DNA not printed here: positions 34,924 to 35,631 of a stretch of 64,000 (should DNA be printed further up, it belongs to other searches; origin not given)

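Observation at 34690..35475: The same duplicated ~125-aa C-terminal module ends both neighbouring giant proteins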

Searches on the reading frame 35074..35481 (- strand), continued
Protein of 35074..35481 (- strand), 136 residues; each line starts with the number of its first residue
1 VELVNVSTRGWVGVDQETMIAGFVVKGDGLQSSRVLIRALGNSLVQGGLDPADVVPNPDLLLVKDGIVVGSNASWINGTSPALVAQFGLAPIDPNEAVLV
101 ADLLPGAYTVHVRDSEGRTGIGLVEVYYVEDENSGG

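Call 66: list_cluster_members(proteins=[P0121, P0123, P0148, P0153, P0156, P0162, P0165, P0176, P0215, P0225])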
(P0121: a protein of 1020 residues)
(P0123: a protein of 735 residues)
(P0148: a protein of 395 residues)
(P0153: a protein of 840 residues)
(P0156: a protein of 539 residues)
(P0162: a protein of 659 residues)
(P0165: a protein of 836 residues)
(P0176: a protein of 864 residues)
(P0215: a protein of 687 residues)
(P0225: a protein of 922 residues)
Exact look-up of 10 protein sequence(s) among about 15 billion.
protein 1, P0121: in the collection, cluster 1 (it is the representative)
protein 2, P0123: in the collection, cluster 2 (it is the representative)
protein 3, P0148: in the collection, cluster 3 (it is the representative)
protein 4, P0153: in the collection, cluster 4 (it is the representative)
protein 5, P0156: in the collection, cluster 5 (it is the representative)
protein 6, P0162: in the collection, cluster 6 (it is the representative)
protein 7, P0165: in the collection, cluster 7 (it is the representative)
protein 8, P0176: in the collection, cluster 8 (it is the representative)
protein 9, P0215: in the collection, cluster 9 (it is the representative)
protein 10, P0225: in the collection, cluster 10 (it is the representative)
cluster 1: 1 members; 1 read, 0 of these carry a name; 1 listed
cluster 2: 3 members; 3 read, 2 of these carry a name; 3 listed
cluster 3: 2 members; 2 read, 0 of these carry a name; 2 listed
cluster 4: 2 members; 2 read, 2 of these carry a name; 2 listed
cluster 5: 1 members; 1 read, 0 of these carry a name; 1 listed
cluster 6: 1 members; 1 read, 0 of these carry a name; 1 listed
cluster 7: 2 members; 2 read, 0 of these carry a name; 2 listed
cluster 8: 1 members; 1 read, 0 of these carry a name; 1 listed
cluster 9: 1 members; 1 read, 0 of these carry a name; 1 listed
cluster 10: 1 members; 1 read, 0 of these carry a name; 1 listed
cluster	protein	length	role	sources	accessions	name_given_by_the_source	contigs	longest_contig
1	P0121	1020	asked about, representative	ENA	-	-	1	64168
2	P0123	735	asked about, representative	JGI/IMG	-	hypothetical protein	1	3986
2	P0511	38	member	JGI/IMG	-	hypothetical protein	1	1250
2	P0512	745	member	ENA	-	-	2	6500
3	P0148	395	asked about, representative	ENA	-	-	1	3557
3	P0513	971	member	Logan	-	-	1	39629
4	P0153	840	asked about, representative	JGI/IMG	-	hypothetical protein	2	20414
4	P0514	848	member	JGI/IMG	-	hypothetical protein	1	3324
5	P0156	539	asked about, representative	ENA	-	-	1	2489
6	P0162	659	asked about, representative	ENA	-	-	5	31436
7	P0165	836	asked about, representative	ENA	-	-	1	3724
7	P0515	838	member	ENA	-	-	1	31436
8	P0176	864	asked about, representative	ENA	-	-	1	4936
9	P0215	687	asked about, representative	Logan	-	-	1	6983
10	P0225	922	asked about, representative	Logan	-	-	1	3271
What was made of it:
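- Tried and rejected: Cluster look-ups of 10 representatives gave no organism names (call 66).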

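Call 71: search_protein_families(library=pfam, proteins=[L043:5378-7720:+, L027:866-3142:-, L024:4388-6034:+, L018:2495-3997:+, L047:3988-5508:+, L018:15150-16835:-, L018:18495-19769:+, L068:5951-8890:+, L073:4611-7826:+, L065:4648-6348:+], max_evalue=0.001)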
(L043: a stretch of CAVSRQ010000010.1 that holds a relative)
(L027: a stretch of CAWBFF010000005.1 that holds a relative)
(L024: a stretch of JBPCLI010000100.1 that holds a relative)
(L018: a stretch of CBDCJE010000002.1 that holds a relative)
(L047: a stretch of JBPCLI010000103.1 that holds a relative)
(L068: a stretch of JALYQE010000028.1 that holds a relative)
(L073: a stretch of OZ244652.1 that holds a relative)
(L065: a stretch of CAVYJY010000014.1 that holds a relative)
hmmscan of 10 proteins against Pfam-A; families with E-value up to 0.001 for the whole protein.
L043:5378-7720:+ (781 aa): 3 families
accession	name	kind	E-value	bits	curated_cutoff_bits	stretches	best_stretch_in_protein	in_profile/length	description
PF13229.12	Beta_helix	-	4.7e-08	33.3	25.9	1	251-417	9-158/158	Right handed beta helix region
PF00404.24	Dockerin_1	-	2.7e-05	24.7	22.9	1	724-772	2-52/57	Dockerin type I domain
PF02415.23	Chlam_PMP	-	6.1e-05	23.3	20.6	0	350-365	2-17/19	Chlamydia polymorphic membrane protein (Chlamydia_PMP) repeat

L027:866-3142:- (759 aa): 1 family
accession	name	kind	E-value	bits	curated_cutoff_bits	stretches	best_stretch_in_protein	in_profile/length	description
PF00404.24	Dockerin_1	-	9.5e-05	23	22.9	1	703-752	2-54/57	Dockerin type I domain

L024:4388-6034:+ (549 aa): 7 families
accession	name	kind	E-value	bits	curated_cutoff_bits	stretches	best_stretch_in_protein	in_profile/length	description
PF01436.27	NHL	-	8.8e-15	54.3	20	0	131-157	1-27/28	NHL repeat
PF08450.18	SGL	-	1.3e-14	54.9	26.3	1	91-163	136-215/246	SMP-30/Gluconolactonase/LRE-like region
PF06739.17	SBBP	-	3.3e-10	40.2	20.5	0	134-148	15-29/38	Beta-propeller repeat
PF24684.1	Vgb_lyase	-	9.3e-10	38.2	50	1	61-291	25-251/290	Virginiamycin B lyase family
PF00404.24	Dockerin_1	-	4.9e-09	36.7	22.9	1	492-541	2-54/57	Dockerin type I domain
PF07494.17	Reg_prop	-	4.5e-07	29.7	20.4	0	135-149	8-22/24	Two component regulator propeller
PF22701.2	Mala_s_1-like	-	0.00017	21.8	27.5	0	138-197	94-150/195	Mal s 1 allergenic protein-like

L018:2495-3997:+ (501 aa): 11 families
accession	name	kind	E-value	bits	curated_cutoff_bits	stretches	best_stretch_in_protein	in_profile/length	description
PF13418.12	Kelch_4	-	4.4e-49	164.6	21.6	4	296-342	1-47/49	Galactose oxidase, central domain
PF01344.31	Kelch_1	-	9.1e-39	131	20.1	1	297-342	1-45/46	Kelch motif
PF13964.12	Kelch_6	-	1e-37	127.3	25.3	4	297-346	2-50/50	Kelch motif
PF13415.12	Kelch_3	-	6e-30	103.2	22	4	308-353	2-47/48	Galactose oxidase, central domain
PF24681.1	Kelch_KLHDC2_KLHL20_DRC7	-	2.1e-27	96.3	50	2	192-354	44-212/221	KLHDC2/KLHL20/DRC7 Kelch-repeats domain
PF07646.21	Kelch_2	-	1.6e-23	81.9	21.3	1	201-242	3-45/48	Kelch motif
PF24981.1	Beta-prop_ATRN-LZTR1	-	1.1e-20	74.6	50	2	69-273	2-226/289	Attractin/LZTR1 beta-propeller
PF25210.1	Kelch_FKB95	-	3e-14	53.8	70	1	85-194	61-167/268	FKB95, Kelch-repeats domain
PF07250.17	Glyoxal_oxid_N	-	4.8e-09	36.2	37.5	0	231-317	51-137/243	Glyoxal oxidase N-terminus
PF24996.1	NANM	-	1.4e-07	31.1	45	0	229-277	291-338/350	N-acetylneuraminate epimerase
PF02698.23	DUF218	-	9.5e-05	22.8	27.6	0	198-297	15-95/133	DUF218 domain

L047:3988-5508:+ (507 aa): 13 families
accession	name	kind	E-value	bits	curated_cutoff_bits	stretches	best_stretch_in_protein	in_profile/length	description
PF13418.12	Kelch_4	-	1.1e-41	141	21.6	3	97-138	4-46/49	Galactose oxidase, central domain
PF01344.31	Kelch_1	-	2.1e-36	123.5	20.1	4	100-136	6-42/46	Kelch motif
PF13964.12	Kelch_6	-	2.8e-32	110.1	25.3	2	144-193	3-50/50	Kelch motif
PF24681.1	Kelch_KLHDC2_KLHL20_DRC7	-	5e-28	98.3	50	3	98-308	2-221/221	KLHDC2/KLHL20/DRC7 Kelch-repeats domain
PF24981.1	Beta-prop_ATRN-LZTR1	-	2.7e-23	83.1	50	2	126-213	128-221/289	Attractin/LZTR1 beta-propeller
PF13415.12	Kelch_3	-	3.4e-22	78.5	22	1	106-150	2-47/48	Galactose oxidase, central domain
PF07646.21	Kelch_2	-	1.1e-17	63.4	21.3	0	95-138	2-46/48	Kelch motif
PF25210.1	Kelch_FKB95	-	2.1e-10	41.1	70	0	163-235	50-124/268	FKB95, Kelch-repeats domain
PF07250.17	Glyoxal_oxid_N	-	2.8e-10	40.3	37.5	0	92-163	64-137/243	Glyoxal oxidase N-terminus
PF13927.12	Ig_3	-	7e-10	39.7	30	1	404-465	1-71/78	Immunoglobulin domain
PF07679.22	I-set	-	9.8e-09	35.6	23.7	1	405-481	1-85/90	Immunoglobulin I-set domain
PF13895.12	Ig_2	-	4.4e-05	24.1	27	1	405-487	2-79/79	Immunoglobulin domain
PF24996.1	NANM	-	0.00099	18.5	45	0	123-166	290-332/350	N-acetylneuraminate epimerase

L018:15150-16835:- (562 aa): 1 family
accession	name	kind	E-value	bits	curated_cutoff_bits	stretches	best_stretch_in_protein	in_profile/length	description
PF12951.13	PATR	-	6.2e-09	36.2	27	1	372-401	1-30/30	Passenger-associated-transport-repeat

L018:18495-19769:+ (425 aa): 0 families

L068:5951-8890:+ (980 aa): 1 family
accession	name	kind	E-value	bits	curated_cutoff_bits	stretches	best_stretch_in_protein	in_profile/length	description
PF02415.23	Chlam_PMP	-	1.1e-05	25.6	20.6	0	184-200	1-18/19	Chlamydia polymorphic membrane protein (Chlamydia_PMP) repeat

L073:4611-7826:+ (1072 aa): 0 families

L065:4648-6348:+ (567 aa): 9 families
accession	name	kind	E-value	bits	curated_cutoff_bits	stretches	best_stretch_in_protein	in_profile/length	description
PF01436.27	NHL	-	1.1e-18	66.7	20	0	170-189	3-22/28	NHL repeat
PF08450.18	SGL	-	1.5e-12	48.1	26.3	0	131-185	186-243/246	SMP-30/Gluconolactonase/LRE-like region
PF24684.1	Vgb_lyase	-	2.5e-12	46.6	50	1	88-294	13-223/290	Virginiamycin B lyase family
PF06739.17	SBBP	-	8.4e-11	42.1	20.5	0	90-108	15-33/38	Beta-propeller repeat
PF25021.1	TEN_NHL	-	1.8e-06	27.6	27.1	0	249-283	139-171/357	Teneurin NHL domain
PF20067.5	SSL_N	-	4.9e-06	26.7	18.9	0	89-107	22-40/46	Strictosidine synthase-like, N-terminal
PF06977.17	SdiA-regulated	-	7.8e-06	25.7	21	0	126-143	220-237/249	SdiA-regulated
PF07494.17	Reg_prop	-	2e-05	24.7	20.4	0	91-106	8-23/24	Two component regulator propeller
PF22701.2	Mala_s_1-like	-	0.0002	21.6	27.5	0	92-185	44-146/195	Mal s 1 allergenic protein-like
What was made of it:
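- It is interchangeable with a dockerin, which is a binding module and not a signal (call 71). It would not be expected to be interchangeable with a dockerin (call 71).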
